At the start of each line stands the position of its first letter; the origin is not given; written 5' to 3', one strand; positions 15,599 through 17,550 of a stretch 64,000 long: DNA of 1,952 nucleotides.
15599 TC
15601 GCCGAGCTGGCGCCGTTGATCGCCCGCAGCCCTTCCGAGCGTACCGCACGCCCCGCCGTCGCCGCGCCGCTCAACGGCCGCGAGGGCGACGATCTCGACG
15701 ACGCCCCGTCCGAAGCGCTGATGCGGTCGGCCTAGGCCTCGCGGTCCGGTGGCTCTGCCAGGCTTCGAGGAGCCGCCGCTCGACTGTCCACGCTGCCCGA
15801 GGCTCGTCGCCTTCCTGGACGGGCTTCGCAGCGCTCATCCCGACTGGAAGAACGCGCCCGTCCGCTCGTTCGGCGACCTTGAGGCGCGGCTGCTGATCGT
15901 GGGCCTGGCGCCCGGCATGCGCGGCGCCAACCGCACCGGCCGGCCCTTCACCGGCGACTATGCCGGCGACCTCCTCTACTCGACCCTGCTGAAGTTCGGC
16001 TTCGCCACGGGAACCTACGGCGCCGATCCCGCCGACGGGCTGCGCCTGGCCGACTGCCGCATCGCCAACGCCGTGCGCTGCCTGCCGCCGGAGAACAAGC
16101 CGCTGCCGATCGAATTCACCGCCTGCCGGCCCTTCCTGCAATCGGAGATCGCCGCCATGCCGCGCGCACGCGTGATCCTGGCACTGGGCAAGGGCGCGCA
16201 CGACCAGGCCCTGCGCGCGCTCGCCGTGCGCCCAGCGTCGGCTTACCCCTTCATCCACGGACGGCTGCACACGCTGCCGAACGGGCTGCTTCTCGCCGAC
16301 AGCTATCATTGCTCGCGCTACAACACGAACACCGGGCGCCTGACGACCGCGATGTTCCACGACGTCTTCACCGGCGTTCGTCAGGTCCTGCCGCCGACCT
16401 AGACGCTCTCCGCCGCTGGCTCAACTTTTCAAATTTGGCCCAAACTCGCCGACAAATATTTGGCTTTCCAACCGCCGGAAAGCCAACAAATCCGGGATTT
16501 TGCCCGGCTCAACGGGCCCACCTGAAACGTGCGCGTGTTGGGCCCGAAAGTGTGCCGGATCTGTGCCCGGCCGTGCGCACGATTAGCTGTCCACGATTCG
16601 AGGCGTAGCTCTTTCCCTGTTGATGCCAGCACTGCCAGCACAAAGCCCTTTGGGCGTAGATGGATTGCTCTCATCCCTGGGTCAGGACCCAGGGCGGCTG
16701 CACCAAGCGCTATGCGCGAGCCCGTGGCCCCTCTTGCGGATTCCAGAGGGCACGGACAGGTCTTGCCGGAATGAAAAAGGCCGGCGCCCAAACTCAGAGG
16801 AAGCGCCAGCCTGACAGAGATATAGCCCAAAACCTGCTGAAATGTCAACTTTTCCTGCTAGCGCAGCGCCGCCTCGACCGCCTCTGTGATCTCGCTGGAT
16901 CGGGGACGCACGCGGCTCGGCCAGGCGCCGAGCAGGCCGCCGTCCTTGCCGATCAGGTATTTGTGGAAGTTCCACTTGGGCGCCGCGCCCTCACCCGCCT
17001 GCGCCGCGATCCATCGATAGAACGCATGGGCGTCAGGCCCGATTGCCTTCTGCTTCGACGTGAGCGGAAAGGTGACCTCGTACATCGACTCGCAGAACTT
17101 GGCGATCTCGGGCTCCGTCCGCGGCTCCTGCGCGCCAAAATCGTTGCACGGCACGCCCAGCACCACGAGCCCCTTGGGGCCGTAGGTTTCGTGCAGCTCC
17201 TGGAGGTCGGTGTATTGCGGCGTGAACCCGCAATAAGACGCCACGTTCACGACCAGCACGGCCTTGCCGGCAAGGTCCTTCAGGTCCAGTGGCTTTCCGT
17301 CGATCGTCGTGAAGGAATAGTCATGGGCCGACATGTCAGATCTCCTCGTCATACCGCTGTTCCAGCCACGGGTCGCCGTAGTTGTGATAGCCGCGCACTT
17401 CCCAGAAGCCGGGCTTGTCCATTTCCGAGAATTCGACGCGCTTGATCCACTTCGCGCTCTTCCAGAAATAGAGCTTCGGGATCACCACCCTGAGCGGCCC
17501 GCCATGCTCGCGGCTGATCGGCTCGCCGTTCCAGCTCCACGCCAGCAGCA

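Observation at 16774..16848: Candidate minimal anti-Shine-Dalgarno sRNA: consensus promoter, one hairpin, terminator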

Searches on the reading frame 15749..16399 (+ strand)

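Call 85: search_protein_families(library=pfam, proteins=[window:15749-16399:+], max_evalue=0.00001)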
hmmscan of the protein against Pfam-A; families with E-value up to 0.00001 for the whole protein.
window:15749-16399:+ (217 aa): 1 family
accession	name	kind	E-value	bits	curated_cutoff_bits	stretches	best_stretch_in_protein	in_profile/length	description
PF03167.25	UDG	-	1.4e-25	90.5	24.3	1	41-206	3-136/141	Uracil DNA glycosylase superfamily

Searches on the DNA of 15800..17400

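Call 4: search_rna_families(source=window, start=15800, end=17400, threshold=evalue, max_evalue=10, show_alignments=3)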
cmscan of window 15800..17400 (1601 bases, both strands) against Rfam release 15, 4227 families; matches with E-value up to 10: 2.
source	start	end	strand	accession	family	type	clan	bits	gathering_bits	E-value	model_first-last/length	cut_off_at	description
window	16419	16507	-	RF03043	Prevotella-2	Gene; sRNA;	-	25.9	72.1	0.66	1-116/116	no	Prevotella-2 RNA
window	17182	17280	+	RF01729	Termite-flg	Cis-reg;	-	18.1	40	3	1-106/106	no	Termite-flg RNA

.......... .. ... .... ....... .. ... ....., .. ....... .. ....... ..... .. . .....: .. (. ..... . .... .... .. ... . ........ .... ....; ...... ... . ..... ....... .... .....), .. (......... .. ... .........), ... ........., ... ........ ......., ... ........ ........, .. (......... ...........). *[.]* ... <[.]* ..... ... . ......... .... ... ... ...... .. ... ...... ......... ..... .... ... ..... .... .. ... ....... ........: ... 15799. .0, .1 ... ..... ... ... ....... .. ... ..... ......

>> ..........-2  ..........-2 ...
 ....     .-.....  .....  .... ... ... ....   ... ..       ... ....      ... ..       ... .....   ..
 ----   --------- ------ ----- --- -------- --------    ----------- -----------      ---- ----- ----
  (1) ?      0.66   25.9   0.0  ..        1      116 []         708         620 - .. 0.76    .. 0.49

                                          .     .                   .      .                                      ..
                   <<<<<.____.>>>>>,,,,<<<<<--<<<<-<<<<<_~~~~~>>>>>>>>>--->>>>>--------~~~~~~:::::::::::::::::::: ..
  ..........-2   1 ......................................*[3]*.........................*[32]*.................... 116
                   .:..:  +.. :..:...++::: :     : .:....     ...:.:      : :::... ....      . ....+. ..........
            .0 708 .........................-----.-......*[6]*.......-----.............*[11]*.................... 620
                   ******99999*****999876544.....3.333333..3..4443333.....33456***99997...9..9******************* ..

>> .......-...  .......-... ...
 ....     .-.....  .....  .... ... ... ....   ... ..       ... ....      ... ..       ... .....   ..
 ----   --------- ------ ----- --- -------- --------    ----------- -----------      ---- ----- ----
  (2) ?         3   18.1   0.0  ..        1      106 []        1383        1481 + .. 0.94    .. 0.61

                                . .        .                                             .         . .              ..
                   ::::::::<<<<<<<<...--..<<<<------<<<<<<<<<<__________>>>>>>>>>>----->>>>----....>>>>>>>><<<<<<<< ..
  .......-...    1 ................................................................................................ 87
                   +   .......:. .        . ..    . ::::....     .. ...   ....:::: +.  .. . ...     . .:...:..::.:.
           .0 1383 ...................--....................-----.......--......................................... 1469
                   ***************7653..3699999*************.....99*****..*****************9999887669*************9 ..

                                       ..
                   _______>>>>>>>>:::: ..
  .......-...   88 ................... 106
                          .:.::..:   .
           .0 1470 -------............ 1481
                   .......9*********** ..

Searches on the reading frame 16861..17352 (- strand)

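Call 85: search_protein_families(library=pfam, proteins=[window:16861-17352:-], max_evalue=0.00001)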
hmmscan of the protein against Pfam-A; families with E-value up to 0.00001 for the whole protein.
window:16861-17352:- (164 aa): 2 families
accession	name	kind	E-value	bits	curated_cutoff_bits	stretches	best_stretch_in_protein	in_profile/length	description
PF00255.25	GSHPx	-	4.7e-36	123.1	27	1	10-115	2-107/108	Glutathione peroxidase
PF00578.27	AhpC-TSA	-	5.1e-06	26.9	26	1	9-99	5-88/124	AhpC/TSA family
